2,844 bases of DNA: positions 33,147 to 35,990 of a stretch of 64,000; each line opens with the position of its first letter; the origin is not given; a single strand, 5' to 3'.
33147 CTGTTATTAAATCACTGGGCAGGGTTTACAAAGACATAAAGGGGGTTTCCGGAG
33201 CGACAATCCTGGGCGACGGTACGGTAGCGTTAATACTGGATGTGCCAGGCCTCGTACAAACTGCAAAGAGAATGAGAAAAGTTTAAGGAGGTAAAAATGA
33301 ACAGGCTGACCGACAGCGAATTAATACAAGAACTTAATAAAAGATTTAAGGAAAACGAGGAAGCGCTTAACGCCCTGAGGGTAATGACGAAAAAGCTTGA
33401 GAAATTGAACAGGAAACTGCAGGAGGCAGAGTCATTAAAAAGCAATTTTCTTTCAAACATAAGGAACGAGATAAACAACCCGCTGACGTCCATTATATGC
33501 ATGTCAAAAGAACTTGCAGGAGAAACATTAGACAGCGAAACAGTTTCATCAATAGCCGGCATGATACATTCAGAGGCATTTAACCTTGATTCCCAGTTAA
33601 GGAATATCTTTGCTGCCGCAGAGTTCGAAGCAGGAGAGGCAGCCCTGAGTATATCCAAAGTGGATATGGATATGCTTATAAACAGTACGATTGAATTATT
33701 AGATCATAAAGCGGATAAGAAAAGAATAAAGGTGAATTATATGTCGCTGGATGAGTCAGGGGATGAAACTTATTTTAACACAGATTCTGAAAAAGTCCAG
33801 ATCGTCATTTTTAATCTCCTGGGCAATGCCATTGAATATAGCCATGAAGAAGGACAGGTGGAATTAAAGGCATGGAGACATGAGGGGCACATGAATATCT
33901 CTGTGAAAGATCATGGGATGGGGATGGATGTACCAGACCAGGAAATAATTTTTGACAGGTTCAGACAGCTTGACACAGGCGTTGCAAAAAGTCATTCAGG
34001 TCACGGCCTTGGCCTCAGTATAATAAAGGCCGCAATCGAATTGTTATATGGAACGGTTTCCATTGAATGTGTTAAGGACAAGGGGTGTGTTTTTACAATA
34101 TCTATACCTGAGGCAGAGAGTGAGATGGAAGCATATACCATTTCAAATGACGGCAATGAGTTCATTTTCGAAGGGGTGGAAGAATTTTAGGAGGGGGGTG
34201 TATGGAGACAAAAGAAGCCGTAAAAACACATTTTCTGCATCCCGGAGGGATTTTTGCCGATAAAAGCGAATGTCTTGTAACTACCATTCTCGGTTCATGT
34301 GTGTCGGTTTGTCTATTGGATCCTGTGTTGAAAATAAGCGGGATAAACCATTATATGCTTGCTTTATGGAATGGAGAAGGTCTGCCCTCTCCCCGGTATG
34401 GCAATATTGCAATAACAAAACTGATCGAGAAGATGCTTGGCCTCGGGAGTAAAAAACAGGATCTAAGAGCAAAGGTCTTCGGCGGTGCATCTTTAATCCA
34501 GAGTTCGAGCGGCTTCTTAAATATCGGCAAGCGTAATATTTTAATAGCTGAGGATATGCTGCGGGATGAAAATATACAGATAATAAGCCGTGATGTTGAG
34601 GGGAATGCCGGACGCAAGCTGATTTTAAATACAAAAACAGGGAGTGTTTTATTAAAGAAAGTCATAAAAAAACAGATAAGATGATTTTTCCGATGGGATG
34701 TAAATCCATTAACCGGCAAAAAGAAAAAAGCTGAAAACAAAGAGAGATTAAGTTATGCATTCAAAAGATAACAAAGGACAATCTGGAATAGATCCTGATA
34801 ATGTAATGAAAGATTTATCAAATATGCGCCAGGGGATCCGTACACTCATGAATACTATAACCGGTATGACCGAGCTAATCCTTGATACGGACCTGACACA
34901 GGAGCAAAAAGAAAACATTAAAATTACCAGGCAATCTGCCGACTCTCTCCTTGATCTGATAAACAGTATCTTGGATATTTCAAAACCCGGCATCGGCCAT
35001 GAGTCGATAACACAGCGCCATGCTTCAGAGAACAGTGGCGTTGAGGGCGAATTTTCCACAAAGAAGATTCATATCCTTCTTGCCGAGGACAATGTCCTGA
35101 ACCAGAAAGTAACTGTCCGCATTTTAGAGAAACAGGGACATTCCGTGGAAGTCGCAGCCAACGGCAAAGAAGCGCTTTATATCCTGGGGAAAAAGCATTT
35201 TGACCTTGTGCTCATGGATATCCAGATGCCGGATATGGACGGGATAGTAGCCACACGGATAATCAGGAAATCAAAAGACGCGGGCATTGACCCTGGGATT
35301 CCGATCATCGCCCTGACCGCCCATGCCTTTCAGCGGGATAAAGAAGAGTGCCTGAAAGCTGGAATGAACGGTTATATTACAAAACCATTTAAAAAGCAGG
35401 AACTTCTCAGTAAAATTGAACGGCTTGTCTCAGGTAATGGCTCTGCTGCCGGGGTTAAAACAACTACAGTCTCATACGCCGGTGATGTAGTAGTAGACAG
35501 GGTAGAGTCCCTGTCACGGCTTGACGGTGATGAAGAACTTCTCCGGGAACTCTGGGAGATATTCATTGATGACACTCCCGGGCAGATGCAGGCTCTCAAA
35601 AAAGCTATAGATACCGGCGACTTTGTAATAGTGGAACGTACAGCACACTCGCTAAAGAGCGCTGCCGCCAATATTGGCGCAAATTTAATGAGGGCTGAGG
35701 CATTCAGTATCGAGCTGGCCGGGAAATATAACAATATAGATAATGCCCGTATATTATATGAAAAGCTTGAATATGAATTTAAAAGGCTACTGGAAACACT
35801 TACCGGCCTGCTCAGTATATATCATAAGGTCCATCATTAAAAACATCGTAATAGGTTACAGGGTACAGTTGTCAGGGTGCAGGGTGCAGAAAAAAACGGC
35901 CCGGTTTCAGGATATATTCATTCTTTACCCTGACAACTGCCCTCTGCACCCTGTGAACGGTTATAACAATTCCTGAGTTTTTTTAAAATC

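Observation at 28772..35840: Second chemosensory cluster is stripped down and partly degenerate (His-less kinase, REC-Hpt remnant, no CheW/R/B)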

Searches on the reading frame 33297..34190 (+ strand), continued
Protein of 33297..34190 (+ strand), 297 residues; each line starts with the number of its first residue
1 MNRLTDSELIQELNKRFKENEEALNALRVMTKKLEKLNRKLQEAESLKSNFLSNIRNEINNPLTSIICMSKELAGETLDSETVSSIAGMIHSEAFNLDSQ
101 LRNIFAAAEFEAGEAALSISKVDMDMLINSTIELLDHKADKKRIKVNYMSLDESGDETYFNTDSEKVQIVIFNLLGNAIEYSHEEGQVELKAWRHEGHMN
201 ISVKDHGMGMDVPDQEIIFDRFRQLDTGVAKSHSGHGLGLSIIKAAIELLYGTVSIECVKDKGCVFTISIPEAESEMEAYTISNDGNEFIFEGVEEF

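Call 88: search_protein_representatives(alignment_id=A3)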
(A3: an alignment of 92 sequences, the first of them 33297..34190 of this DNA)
Query: 92 sequences, 298 profile positions. Proteins with E-value up to 0.001 (for the whole library): 1652043; up to 1e-10: 1070856; up to 1e-30: 234592. The best 150 are listed.
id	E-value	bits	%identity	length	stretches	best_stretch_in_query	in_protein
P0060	2.8e-128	443.7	-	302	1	1-296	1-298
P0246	6.2e-126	436.0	-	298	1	1-298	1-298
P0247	3.4e-123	427.0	-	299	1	1-297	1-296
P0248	7.8e-119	412.7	-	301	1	1-296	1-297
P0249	3.0e-115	401.0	-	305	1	1-295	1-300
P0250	3.8e-114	397.3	-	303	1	2-295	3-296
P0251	2.0e-113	395.0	-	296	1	2-298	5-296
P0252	5.8e-113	393.5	-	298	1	1-297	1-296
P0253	9.5e-112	389.5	-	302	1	1-296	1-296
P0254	1.0e-110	386.1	-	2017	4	40-281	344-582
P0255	1.0e-109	382.8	-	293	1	1-297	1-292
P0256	8.6e-109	379.8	-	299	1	1-298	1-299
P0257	3.2e-107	374.6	-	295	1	3-297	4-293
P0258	1.7e-106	372.2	-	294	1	4-292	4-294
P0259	1.2e-105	369.4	-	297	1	1-298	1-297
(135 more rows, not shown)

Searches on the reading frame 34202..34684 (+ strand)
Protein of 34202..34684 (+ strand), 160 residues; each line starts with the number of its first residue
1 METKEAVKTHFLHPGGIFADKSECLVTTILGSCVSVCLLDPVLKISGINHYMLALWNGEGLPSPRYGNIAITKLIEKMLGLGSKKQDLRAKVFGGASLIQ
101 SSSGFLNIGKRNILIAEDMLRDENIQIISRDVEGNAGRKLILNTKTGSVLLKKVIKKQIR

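Call 4: search_protein_families(library=pfam, proteins=[window:34202-34684:+], max_evalue=0.01)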
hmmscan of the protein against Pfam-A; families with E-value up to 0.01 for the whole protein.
window:34202-34684:+ (160 aa): 1 family
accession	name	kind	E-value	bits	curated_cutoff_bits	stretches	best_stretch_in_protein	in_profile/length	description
PF03975.18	CheD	-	3.7e-27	95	25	1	63-153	16-108/108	CheD chemotactic sensory transduction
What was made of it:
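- On CheD chemoreceptor glutamine deamidase (for 34202): Pfam CheD 95 bits (call 4).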

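Call 41: search_protein_families(library=ncbifam, proteins=[window:34202-34684:+], max_evalue=0.001)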
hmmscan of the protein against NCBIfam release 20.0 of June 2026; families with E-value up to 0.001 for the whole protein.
window:34202-34684:+ (160 aa): 9 families
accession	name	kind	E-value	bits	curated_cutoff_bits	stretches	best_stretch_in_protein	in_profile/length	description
NF010013.0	PRK13487.1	equivalog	5.9e-40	136.9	223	1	12-156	28-172/201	chemoreceptor glutamine deamidase CheD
NF041119.1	CheD_Thtga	equivalog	3.8e-31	108.6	240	1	20-156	14-151/160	chemoreceptor glutamine deamidase/glutamate methylesterase CheD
NF010014.0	PRK13489.1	equivalog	8.1e-29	101.5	290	1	12-158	23-172/238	chemoreceptor glutamine deamidase CheD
NF010018.0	PRK13495.1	equivalog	2.2e-28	99.5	243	1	20-155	15-149/159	chemoreceptor glutamine deamidase CheD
NF010015.0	PRK13490.1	equivalog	6.2e-26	91.3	251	1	21-154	18-155/162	chemoreceptor glutamine deamidase CheD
NF010016.0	PRK13493.1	equivalog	2e-25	89.9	369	1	12-154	46-195/227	chemoreceptor glutamine deamidase CheD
NF010019.0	PRK13497.1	equivalog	1.6e-24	86.6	313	1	21-146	22-147/184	chemoreceptor glutamine deamidase CheD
NF010017.0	PRK13494.1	equivalog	2.3e-20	72.8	285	1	12-143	16-146/163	chemoreceptor glutamine deamidase CheD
NF010020.0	PRK13498.1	equivalog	1.2e-19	70.9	236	1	3-152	3-156/168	chemoreceptor glutamine deamidase CheD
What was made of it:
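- On CheD chemoreceptor glutamine deamidase (for 34202): NCBIfam CheD models match below their equivalog cutoffs (call 41).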

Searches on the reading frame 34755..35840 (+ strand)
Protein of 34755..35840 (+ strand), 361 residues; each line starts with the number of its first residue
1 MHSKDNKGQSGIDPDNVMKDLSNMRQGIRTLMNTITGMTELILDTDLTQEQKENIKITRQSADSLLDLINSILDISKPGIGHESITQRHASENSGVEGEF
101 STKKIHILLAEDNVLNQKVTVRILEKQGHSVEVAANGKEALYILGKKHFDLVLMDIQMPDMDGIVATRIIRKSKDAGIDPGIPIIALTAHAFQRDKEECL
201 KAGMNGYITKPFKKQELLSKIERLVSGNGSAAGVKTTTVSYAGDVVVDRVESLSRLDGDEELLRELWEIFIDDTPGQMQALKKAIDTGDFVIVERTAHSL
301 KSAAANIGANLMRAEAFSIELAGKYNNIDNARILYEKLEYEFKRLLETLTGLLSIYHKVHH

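Call 4: search_protein_families(library=pfam, proteins=[window:34755-35840:+], max_evalue=0.01)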
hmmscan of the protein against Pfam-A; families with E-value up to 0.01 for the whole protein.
window:34755-35840:+ (361 aa): 4 families
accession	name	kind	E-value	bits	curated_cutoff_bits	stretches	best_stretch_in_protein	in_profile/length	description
PF00072.30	Response_reg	-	5.3e-33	113.9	30.2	1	107-221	1-110/111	Response regulator receiver domain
PF00512.31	HisKA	-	3.7e-11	43.4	26.9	1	21-78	6-63/66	His Kinase A (phospho-acceptor) domain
PF01627.28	Hpt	-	1.5e-10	41.6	24.6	1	265-336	1-72/84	Hpt domain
PF23198.2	PDE8A_N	-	0.0011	19.3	29.6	1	110-208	18-115/147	PDE8A-like, N-terminal domain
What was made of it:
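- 34755..35840 (+): DHp*(His->Gln26)-REC(Asp155)-Hpt(His298), 361 aa, with no CA domain. It is a deletion derivative of a hybrid kinase of the 23098/26004 type. Pfam (call 4).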

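Call 41: search_protein_families(library=ncbifam, proteins=[window:34755-35840:+], max_evalue=0.001)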
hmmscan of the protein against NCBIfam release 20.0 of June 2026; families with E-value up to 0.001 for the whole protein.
window:34755-35840:+ (361 aa): 99 families (the best 25 are shown)
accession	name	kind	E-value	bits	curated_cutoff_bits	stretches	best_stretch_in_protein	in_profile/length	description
NF008318.0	PRK11107.1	equivalog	5.3e-47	160.5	890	2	91-325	654-888/920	two-component sensor histidine kinase BarA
TIGR02956.1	TMAO_torS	equivalog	6.9e-47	160.1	676.5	2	103-333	700-950/967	TMAO reductase system sensor histidine kinase/response regulator TorS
NF011874.0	PRK15347.1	equivalog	1.8e-43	148.8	852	2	103-322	689-892/921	two component system sensor kinase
NF008302.0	PRK11091.1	equivalog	5.3e-41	140.6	838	2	91-350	512-770/779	aerobic respiration two-component sensor histidine kinase ArcB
NF045901.1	HisKinLetSLeg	equivalog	2.4e-36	125.1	1650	2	89-358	656-902/906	two-component system sensor histidine kinase LetS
NF041947.1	LuxQ_Vibrio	equivalog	2.3e-30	105.2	1200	2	97-220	715-834/843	quorum-sensing autoinducer 2 sensor kinase/phosphatase LuxQ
NF038297.2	hybrid_HK_HrmK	equivalog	2.4e-29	102.4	725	2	90-219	476-602/607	hybrid histidine kinase/response regulator HrmK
NF008543.0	PRK11466.1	equivalog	7.1e-24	83.7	982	2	89-312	666-874/914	TMAO reductase system sensor histidine kinase/response regulator TorS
NF007420.1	PRK09959.1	equivalog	6.3e-23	80.3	1995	2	86-307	939-1145/1197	acid-sensing system histidine kinase EvgS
NF008099.0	PRK10841.1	equivalog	1.7e-22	79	920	1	97-218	817-933/949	two-component system sensor histidine kinase RcsC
NF045944.1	ResRegRpaBCyano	equivalog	1.2e-19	70.7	330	1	109-230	2-117/229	response regulator transcription factor RpaB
NF051850.1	RespRegRprY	equivalog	1.5e-19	70.3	370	1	103-226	3-121/234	response regulator transcription factor RprY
TIGR02154.1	PhoB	equivalog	1.7e-19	70.1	296.2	1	106-225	4-120/226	phosphate regulon transcriptional regulator PhoB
NF041367.1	CheY_Halo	equivalog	1.8e-19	70.2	200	1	107-224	1-113/114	chemotaxis protein CheY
NF040689.1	MtrAB_MtrA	equivalog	2.2e-19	69.7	300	1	110-253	5-137/219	MtrAB system response regulator MtrA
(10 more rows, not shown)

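Call 46: find_homologous_proteins(query=window:34755-35840:+, max_evalue=1e-20)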
Query window:34755-35840:+ (361 aa): 1218 proteins with E <= 1e-20 among 8000 candidates; the best 120 are listed.
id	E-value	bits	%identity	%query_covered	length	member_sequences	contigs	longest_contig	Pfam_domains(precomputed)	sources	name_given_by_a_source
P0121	2.7e-230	781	100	100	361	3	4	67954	PF00512.32,PF00072.31,PF01627.29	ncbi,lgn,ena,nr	ncbi:MAG TPA: response regulator [Nitrospirae bacterium]|nr:signal transduction histidine-protein ki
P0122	3.5e-90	321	56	69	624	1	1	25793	PF13185.13,PF02518.32,PF00512.32,PF23198.2,PF00072.31,PF01627.29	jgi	jgi:signal transduction histidine kinase/CheY-like chemotaxis protein/HPt (histidine-containing phos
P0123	2.3e-74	269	46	63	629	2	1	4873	PF02518.32,PF00512.32,PF00072.31,PF01627.29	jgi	jgi:CheY-like chemotaxis protein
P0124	1.6e-69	253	42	83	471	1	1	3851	PF02518.32,PF23198.2,PF00072.31,PF01627.29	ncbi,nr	ncbi:MAG: response regulator, partial [Syntrophaceae bacterium]|nr:response regulator [Syntrophaceae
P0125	6.2e-69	251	42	68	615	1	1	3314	PF02518.32,PF00512.32,PF00072.31,PF01627.29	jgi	jgi:CheY-like chemotaxis protein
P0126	6.2e-67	244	65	39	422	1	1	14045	PF02518.32,PF00512.32,PF00072.31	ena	-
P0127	5.1e-66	241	40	81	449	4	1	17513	PF00072.31,PF01627.29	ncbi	-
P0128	1.5e-65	240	61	42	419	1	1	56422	PF02518.32,PF00512.32,PF00072.31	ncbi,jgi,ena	-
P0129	1.5e-65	240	55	42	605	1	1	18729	PF13426.14,PF08448.17,PF02518.32,PF00512.32,PF00072.31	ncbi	-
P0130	1.7e-65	240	42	76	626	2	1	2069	PF02518.32,PF00512.32,PF00072.31,PF01627.29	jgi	jgi:CheY-like chemotaxis protein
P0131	1.8e-65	240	59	38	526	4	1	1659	PF02518.32,PF00512.32,PF23198.2,PF00072.31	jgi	jgi:signal transduction histidine kinase/BarA-like signal transduction histidine kinase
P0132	2.7e-65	239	45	69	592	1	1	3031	PF02518.32,PF00072.31,PF01627.29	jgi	jgi:CheY-like chemotaxis protein/HPt (histidine-containing phosphotransfer) domain-containing protei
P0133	6.2e-65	238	64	39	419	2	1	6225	PF02518.32,PF00512.32,PF00072.31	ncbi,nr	ncbi:MAG: response regulator [Deferribacteres bacterium]|nr:response regulator [Deferribacteres bact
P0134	6.9e-65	238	40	77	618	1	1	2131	PF02518.32,PF00512.32,PF00072.31,PF01627.29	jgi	jgi:two-component system sensor histidine kinase/response regulator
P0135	2.0e-64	236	51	64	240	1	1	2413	PF00072.31,PF01627.29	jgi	jgi:CheY-like chemotaxis protein/HPt (histidine-containing phosphotransfer) domain-containing protei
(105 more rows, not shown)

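Call 75: list_cluster_members(proteins=[P0121, P0001])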
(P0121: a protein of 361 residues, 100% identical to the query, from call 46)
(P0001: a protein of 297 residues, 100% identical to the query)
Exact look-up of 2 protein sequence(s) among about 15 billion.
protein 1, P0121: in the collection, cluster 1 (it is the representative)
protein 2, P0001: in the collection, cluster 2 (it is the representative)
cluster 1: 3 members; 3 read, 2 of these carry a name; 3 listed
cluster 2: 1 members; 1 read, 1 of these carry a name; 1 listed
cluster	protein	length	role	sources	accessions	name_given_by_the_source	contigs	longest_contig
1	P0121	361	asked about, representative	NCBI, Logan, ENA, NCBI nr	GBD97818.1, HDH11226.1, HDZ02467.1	MAG TPA: response regulator [Nitrospirae bacterium] | signal transduction histidine-protein kinase BarA [bacterium BMS3Abin06]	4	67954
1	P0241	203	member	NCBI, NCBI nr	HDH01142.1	MAG TPA: response regulator, partial [Nitrospirae bacterium] | response regulator [Nitrospirota bacterium]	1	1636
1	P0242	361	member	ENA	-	-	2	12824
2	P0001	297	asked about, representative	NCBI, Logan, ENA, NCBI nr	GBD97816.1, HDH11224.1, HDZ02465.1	MAG TPA: HAMP domain-containing histidine kinase [Nitrospirae bacterium] | alkaline phosphatase synthesis sensor protein PhoR [bacterium BMS3Abin06]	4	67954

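Call 78: find_encoding_contigs(protein=P0242, flank=10000, max_places=1)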
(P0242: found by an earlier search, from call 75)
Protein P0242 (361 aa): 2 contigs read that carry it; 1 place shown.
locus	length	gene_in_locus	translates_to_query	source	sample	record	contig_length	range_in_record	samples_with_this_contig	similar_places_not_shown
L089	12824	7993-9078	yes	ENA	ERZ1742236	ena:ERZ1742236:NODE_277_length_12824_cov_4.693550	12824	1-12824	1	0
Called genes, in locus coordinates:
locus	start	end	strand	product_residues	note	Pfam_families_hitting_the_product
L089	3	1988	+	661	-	?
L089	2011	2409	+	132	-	PF00072:Response_reg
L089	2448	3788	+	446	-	PF00015:MCPsignal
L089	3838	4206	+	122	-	PF00072:Response_reg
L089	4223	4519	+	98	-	PF01740:STAS, PF13466:STAS_2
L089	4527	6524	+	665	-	PF01627:Hpt, PF02895:H-kinase_dim, PF02518:HATPase_c, PF01584:CheW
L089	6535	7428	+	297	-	PF00512:HisKA (weak), PF13581:HATPase_c_2 (weak), PF02518:HATPase_c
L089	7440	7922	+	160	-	PF03975:CheD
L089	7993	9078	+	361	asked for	PF00512:HisKA, PF00072:Response_reg, PF01627:Hpt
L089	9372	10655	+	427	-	PF08447:PAS_3, PF00512:HisKA, PF02518:HATPase_c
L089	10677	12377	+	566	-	PF00072:Response_reg, PF00989:PAS, PF08448:PAS_4 (weak), PF13426:PAS_9, PF00158:Sigma54_activat, PF14532:Sigma54_activ_2, PF25601:AAA_lid_14, PF02954:HTH_8, +4 more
